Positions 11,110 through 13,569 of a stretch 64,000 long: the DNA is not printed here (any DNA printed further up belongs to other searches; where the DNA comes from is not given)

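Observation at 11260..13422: GlnE/GlnD-type nucleotidyltransferase with tandem N-terminal ACT domains (non-canonical architecture)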

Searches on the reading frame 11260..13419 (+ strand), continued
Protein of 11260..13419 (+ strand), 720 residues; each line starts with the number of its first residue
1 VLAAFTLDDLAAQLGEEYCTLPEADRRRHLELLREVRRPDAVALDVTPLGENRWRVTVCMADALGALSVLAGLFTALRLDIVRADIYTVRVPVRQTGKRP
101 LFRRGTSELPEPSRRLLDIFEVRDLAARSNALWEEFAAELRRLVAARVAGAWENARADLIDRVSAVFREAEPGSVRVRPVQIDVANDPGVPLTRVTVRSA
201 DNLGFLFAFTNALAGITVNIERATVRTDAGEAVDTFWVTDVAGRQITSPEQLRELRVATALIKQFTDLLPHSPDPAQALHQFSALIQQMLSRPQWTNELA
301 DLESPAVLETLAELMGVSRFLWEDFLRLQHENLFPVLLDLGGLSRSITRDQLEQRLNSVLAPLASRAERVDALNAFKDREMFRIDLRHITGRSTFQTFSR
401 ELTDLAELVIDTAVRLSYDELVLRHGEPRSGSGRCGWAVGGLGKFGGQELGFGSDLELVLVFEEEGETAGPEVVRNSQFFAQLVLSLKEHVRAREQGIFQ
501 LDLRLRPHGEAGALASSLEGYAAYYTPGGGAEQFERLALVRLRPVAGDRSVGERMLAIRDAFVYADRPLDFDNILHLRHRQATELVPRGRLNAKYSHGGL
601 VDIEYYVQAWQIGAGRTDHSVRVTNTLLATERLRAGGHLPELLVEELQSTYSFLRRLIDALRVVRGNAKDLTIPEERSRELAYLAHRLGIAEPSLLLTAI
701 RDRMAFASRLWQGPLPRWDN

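Call 6: search_solved_structures(query=window:11260-13419:+, max_evalue=0.01, show_alignments=2)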
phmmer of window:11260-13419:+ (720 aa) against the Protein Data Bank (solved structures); distinct sequences matched with E-value up to 0.01: 2.
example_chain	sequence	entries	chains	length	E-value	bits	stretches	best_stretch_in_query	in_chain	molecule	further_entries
3k7d_A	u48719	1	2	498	1.4e-30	109.9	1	273-611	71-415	Glutamate-ammonia-ligase adenylyltransferase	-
1v4a_A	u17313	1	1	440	8.9e-30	107.3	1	358-704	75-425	Glutamate-ammonia-ligase adenylyltransferase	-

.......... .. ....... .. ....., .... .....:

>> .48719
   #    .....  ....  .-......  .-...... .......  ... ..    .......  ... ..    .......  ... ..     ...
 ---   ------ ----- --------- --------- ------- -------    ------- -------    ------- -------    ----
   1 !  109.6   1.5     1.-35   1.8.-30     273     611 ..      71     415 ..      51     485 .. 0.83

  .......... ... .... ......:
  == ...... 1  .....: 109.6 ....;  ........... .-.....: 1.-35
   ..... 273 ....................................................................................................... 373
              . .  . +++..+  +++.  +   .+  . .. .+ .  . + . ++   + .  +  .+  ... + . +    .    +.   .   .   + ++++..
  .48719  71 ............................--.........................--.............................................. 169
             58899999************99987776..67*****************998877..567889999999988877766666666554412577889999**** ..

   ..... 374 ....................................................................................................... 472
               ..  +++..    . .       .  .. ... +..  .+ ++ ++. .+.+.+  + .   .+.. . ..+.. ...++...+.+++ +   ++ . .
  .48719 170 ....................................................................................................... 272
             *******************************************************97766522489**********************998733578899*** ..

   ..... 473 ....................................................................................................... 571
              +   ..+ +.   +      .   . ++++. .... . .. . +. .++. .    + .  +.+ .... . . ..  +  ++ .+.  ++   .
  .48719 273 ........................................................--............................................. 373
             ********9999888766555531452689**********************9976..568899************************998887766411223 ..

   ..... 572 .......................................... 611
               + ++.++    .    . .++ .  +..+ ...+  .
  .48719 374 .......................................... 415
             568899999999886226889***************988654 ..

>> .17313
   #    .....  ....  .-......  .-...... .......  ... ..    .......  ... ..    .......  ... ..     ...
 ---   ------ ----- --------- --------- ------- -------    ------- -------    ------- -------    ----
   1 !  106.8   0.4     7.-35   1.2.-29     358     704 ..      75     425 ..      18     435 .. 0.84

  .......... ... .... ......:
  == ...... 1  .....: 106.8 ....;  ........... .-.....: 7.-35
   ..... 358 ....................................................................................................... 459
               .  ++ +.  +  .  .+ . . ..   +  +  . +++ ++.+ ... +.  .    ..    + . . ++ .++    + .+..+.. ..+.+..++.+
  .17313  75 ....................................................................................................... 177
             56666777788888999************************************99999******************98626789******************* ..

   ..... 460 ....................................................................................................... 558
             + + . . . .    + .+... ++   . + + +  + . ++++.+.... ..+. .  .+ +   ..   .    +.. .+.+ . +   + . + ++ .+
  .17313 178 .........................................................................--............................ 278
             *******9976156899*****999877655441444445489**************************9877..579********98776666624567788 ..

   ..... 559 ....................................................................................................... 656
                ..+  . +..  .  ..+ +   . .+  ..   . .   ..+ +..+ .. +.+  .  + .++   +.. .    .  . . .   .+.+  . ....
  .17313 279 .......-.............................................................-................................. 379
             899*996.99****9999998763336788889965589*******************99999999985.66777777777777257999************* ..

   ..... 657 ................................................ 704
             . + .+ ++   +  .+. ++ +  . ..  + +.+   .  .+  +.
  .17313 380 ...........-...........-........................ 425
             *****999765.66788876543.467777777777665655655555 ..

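Call 8: search_protein_families(library=pfam, proteins=[P0012, P0042, P0112, P0021, P0118, P0057], max_evalue=0.01)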
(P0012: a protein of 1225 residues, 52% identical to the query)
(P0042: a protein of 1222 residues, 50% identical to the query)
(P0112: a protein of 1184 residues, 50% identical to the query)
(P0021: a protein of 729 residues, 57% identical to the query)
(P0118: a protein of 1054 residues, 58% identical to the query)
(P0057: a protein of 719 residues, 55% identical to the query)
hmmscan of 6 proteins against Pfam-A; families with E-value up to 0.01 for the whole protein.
P0012 (1225 aa): 5 families
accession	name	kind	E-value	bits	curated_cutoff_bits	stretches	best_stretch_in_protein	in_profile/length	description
PF03710.21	GlnE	-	5.5e-100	334.3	24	2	91-315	3-250/252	Glutamate-ammonia ligase adenylyltransferase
PF08335.16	GlnD_UR_UTase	-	3.1e-38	131.4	21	2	331-495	5-140/141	GlnD PII-uridylyltransferase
PF10335.14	DUF294_C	-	5.8e-08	33.1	22.5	1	343-426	23-103/145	Putative nucleotidyltransferase substrate binding domain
PF01842.31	ACT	-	2.7e-07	30.7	27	1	699-745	1-49/66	ACT domain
PF24931.1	ACT_ACR9_3rd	-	0.0039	17.6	27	1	687-761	1-76/98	ACR9-like, ACT-like domain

P0042 (1222 aa): 7 families
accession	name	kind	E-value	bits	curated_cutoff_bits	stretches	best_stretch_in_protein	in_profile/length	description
PF03710.21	GlnE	-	8.7e-94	314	24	2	87-313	2-251/252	Glutamate-ammonia ligase adenylyltransferase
PF08335.16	GlnD_UR_UTase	-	2.7e-45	154.3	21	2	333-472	3-139/141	GlnD PII-uridylyltransferase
PF01842.31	ACT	-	1.4e-09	37.9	27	1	684-730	1-47/66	ACT domain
PF10335.14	DUF294_C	-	1.4e-07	31.8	22.5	1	342-433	27-112/145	Putative nucleotidyltransferase substrate binding domain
PF03445.19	DUF294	-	2e-05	24.9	21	0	892-988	10-97/138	Putative nucleotidyltransferase DUF294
PF13291.12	ACT_4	-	0.00024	22.1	27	0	535-567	4-36/80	ACT domain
PF24931.1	ACT_ACR9_3rd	-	0.0062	17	27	0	672-746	1-76/98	ACR9-like, ACT-like domain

P0112 (1184 aa): 4 families
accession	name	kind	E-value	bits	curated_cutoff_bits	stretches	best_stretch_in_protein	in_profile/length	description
PF03710.21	GlnE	-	1.3e-92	310.2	24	2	88-314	2-251/252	Glutamate-ammonia ligase adenylyltransferase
PF08335.16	GlnD_UR_UTase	-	3.6e-36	124.7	21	2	333-474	2-140/141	GlnD PII-uridylyltransferase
PF10335.14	DUF294_C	-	2.1e-06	28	22.5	1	342-423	26-102/145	Putative nucleotidyltransferase substrate binding domain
PF03445.19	DUF294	-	1e-05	25.9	21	1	853-953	10-94/138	Putative nucleotidyltransferase DUF294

P0021 (729 aa): 3 families
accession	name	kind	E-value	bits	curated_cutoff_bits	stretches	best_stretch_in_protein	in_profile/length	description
PF03710.21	GlnE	-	3.1e-41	141.9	24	1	314-562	2-250/252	Glutamate-ammonia ligase adenylyltransferase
PF08335.16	GlnD_UR_UTase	-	1.8e-10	41.4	21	1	584-705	13-125/141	GlnD PII-uridylyltransferase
PF01842.31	ACT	-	5.1e-10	39.4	27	1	199-243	2-46/66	ACT domain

P0118 (1054 aa): 5 families
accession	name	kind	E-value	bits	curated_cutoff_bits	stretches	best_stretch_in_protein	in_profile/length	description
PF03710.21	GlnE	-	4.2e-75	252.8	24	2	706-892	58-246/252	Glutamate-ammonia ligase adenylyltransferase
PF08335.16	GlnD_UR_UTase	-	4.3e-36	124.5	21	2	129-270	2-140/141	GlnD PII-uridylyltransferase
PF10335.14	DUF294_C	-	1e-07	32.3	22.5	1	960-997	58-95/145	Putative nucleotidyltransferase substrate binding domain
PF01842.31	ACT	-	8.1e-05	22.8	27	1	464-510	1-49/66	ACT domain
PF24931.1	ACT_ACR9_3rd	-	0.00077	19.9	27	1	453-526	2-76/98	ACR9-like, ACT-like domain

P0057 (719 aa): 4 families
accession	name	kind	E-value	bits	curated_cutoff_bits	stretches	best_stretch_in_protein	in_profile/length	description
PF03710.21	GlnE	-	9.2e-43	146.9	24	1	315-564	2-251/252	Glutamate-ammonia ligase adenylyltransferase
PF08335.16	GlnD_UR_UTase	-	2.5e-14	53.9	21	1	597-700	25-113/141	GlnD PII-uridylyltransferase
PF01842.31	ACT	-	3.2e-08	33.7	27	1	200-250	2-52/66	ACT domain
PF10335.14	DUF294_C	-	1.3e-05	25.5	22.5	1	624-665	55-96/145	Putative nucleotidyltransferase substrate binding domain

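Call 9: find_encoding_contigs(protein=window:11260-13419:+, flank=10000, max_places=3)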
Protein window:11260-13419:+ (720 aa): 2 contigs read that carry it; 1 place shown.
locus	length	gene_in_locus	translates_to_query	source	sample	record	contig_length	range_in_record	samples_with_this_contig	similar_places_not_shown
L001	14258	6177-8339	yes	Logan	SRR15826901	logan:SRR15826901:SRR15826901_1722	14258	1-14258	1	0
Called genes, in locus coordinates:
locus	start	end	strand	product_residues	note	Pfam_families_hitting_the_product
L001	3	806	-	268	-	?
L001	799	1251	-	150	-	-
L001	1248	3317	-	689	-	PF00009:GTP_EFTU, PF01926:MMR_HSR1 (faint), PF22042:EF-G_D2, PF03144:GTP_EFTU_D2, PF14492:EFG_III, PF03764:EFG_IV, PF00679:EFG_C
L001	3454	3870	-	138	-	-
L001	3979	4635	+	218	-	PF02586:SRAP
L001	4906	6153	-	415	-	PF01663:Phosphodiest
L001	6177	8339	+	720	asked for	PF03710:GlnE, PF08335:GlnD_UR_UTase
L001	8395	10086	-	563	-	PF02776:TPP_enzyme_N, PF00205:TPP_enzyme_M, PF02775:TPP_enzyme_C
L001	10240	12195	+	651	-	-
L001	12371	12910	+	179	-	-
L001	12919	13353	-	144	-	PF02681:DUF212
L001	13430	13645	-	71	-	PF02609:Exonuc_VII_S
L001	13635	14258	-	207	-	?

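Call 15: find_related_loci(query=A1, collection=genome_contigs, flank=10000)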
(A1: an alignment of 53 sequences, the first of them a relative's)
Query A1 (720 aa) in genome_contigs; peptide patterns used: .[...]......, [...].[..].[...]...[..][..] (x = any residue, [..] = any of these).
253 stretches matched a pattern; 208 encode a relative of the query (tblastn E <= 1e-3); the best 80 are kept; 80 distinct loci.
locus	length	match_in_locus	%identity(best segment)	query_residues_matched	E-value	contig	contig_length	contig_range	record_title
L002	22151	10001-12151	80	4-720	0e+0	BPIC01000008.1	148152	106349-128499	MAG: Dehalococcoidia bacterium KatS3mg060 DNA, contig_16704, whole genome shotgun sequence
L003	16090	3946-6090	65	5-717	0e+0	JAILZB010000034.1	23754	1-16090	MAG: Chloroflexota bacterium isolate HOT.Cluster.3 Contig34, whole genome shotgun sequence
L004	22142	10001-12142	64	3-719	0e+0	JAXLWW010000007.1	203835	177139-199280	MAG: Dehalococcoidia bacterium isolate STL-CHL33 C3.105.fa-7, whole genome shotgun sequence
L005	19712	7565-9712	53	11-716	0e+0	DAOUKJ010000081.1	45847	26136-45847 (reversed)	MAG TPA_asm: Dehalococcoidia bacterium isolate S5_322 k113_163807, whole genome shotgun sequence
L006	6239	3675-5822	52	10-713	0e+0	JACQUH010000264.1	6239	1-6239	MAG: Chloroflexi bacterium isolate NC_groundwater_1432_Ag_S-0.65um_63_32 S_p65_S5_coassembly_k141_4149656, whole genome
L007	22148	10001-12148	53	13-716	0e+0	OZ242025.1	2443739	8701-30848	MAG: Dehalococcoidia bacterium isolate 154789fe-1cbe-4e12-9e25-a4d867c0b0dd genome assembly, chromosome: 1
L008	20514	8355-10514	53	11-720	0e+0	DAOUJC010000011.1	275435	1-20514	MAG TPA_asm: Dehalococcoidia bacterium isolate S32_241 k113_1995449, whole genome shotgun sequence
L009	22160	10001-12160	53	11-716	0e+0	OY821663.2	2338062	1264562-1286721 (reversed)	MAG: Dehalococcoidia bacterium isolate 04ec0ed8-798b-4585-a8de-e3c995a4e665 genome assembly, chromosome: 1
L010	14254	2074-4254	52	5-712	0e+0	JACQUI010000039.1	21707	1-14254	MAG: Chloroflexi bacterium isolate NC_groundwater_1433_Ag_S-0.65um_63_37 S_p65_S5_coassembly_k141_719147, whole genome s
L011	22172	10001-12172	52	3-716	0e+0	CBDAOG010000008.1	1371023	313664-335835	MAG: Dehalococcoidia bacterium isolate 0aa05121-dee9-464a-b52f-06bcf9350706 genome assembly, contig: contig_8, whole gen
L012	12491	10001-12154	52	13-716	0e+0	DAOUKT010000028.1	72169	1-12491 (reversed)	MAG TPA_asm: Dehalococcoidia bacterium isolate S7_359 k113_3968997, whole genome shotgun sequence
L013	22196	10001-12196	51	5-713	0e+0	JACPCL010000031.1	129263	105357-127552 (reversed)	MAG: Chloroflexi bacterium isolate NC_groundwater_282_Ag_S-0.65um_62_13 S6_GD2017_2_S65_scaffold_52, whole genome shotgu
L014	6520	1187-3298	55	10-711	0e+0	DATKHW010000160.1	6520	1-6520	MAG TPA_asm: Gemmataceae bacterium isolate SMAG_U14588 k141_1161628, whole genome shotgun sequence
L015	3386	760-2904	53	12-716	0e+0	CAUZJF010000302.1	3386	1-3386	MAG: Dehalococcoidia bacterium isolate CB27_Tmax.29 genome assembly, contig: Ga0310121_10036740, whole genome shotgun se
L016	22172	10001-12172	51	3-716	0e+0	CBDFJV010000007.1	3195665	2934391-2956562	MAG: Dehalococcoidia bacterium isolate eb1c3f79-3afa-4cb5-ba0e-5793d67ed66f genome assembly, contig: contig_7, whole gen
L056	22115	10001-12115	43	12-712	2e-174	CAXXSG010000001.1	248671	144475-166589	MAG: Desulfuromonadales bacterium isolate 6016047e-6e17-45bc-a6b3-1d06a646f10b genome assembly, contig: contig_1, whole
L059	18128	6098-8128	45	29-711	2e-179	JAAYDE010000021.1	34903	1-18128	MAG: Deltaproteobacteria bacterium isolate AS06rmzACSIP_532 74450_AS06, whole genome shotgun sequence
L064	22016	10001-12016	43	32-711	5e-167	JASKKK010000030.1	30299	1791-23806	MAG: Desulfuromonadales bacterium isolate DJKA54_ANT-KO_bin.13 scaffold_255, whole genome shotgun sequence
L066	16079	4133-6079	45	32-696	6e-166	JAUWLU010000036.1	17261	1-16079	MAG: Desulfuromonadales bacterium isolate CSMAG_2380 CSMAG_2380_k141_538092_length_17261_cov_9.0642, whole genome shotgu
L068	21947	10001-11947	43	32-696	2e-165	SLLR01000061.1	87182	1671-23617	MAG: Desulfuromonadaceae bacterium isolate CSSed165cm_319 CSSed16-5cm-107, whole genome shotgun sequence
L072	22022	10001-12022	42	31-711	4e-163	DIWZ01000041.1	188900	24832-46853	MAG TPA_asm: Pelobacter sp. UBA6093 UBA6093_contig_362, whole genome shotgun sequence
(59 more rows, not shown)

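Call 40: predict_structure(alignment_id=A1)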
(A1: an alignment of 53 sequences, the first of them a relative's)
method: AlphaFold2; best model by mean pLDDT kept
length: 720 residues; sequences in the alignment: 53
mean_pLDDT: 84.9   pTM: 0.73
mean pLDDT of the five models: 84.9, 83.7, 83.0, 81.1, 79.9
residues with pLDDT >= 90: 373; 70-90: 226; 50-70: 89; < 50: 32
segments of 3 or more residues with pLDDT < 50: 1-3, 97-100, 102-106, 173-176, 316-328
pLDDT, mean of each block of 10 residues (from residue 1): 71 87 92 91 92 92 91 91 92 60 56 92 80 91 90 87 80 52 85 87 81 84 85 89 87 78 69 66 67 61 55 48 45 60 83 96 94 91 83 87 96 97 96 94 95 90 96 96 96 72 90 94 92 90 97 97 92 92 91 96 96 96 96 97 97 92 75 84 80 92 97 81
secondary structure, 60 per line:
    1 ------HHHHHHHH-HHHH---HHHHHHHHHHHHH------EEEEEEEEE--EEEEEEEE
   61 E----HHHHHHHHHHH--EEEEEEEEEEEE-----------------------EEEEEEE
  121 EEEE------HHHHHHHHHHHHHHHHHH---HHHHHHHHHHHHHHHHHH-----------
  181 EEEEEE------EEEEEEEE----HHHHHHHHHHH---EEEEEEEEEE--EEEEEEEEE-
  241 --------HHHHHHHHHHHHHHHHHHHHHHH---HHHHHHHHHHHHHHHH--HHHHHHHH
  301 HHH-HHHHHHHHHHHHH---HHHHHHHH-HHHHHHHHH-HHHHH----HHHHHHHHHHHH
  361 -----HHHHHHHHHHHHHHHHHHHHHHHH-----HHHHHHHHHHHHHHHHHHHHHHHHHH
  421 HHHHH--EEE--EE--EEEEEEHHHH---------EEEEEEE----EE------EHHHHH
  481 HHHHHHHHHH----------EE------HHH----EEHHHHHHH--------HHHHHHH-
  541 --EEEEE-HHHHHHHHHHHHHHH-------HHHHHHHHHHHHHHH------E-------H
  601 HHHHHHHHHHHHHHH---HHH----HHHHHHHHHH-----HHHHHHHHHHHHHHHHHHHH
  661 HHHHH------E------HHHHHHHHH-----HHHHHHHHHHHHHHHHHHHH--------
elements in order (helices of 4 or more, strands of 3 or more residues): H7-14 H16-19 H23-35 E42-50 E53-61 H66-76 E79-90 E114-124 H131-148 H152-169 E181-186 E193-200 H205-215 E219-228 E231-239 H249-271 H275-290 H293-303 H305-317 H321-328 H330-338 H340-344 H349-360 H366-389 H395-425 E428-430 E437-442 H443-446 E456-462 H476-490 H518-524 H533-539 E543-547 H549-563 H571-585 H600-615 H626-635 H641-665 H679-687 H693-712
